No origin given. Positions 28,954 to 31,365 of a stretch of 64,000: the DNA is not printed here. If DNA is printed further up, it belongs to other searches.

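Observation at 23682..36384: Enlarged type IV pilin modification island between moaC and the sucCD-terC backbone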

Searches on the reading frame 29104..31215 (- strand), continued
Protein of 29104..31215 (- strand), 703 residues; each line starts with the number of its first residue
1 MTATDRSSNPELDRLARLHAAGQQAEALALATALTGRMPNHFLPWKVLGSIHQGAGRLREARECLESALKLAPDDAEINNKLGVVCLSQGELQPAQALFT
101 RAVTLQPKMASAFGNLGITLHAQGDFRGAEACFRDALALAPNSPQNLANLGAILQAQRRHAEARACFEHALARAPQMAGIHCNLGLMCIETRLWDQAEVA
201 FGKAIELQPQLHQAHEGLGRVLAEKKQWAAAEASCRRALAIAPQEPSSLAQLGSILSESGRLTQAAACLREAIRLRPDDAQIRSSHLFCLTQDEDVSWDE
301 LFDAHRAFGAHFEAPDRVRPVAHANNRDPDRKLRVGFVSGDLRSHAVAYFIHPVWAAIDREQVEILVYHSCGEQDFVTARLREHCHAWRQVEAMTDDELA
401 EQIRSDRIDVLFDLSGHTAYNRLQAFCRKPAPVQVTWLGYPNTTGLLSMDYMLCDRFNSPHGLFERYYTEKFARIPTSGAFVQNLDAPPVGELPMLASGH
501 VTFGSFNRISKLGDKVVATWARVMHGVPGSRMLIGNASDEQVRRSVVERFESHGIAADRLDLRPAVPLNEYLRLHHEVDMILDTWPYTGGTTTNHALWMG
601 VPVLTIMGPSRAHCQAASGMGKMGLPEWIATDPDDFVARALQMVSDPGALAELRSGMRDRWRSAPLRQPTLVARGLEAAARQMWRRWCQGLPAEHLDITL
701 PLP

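Call 65: find_encoding_contigs(protein=P0022, flank=10000, max_places=1)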
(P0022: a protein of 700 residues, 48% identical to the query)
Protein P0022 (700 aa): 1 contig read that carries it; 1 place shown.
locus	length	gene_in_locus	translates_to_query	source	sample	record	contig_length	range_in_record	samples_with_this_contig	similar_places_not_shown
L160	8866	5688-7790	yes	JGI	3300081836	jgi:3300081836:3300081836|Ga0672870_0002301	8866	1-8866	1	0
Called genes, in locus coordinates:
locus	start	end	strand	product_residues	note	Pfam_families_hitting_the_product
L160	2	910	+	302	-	?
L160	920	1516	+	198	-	PF02397:Bac_transf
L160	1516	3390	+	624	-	PF13727:CoA_binding_3, PF01370:Epimerase, PF02719:Polysacc_synt_2, PF04321:RmlD_sub_bind, PF16363:GDP_Man_Dehyd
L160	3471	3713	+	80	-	PF04014:MazE_antitoxin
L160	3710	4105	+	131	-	PF01850:PIN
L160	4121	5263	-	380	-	PF00953:Glycos_transf_4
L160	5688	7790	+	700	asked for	PF00515:TPR_1, PF07719:TPR_2, PF13424:TPR_12, PF13414:TPR_11, PF13432:TPR_16, PF13432:TPR_16, PF13414:TPR_11, PF00515:TPR_1, +27 more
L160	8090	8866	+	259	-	?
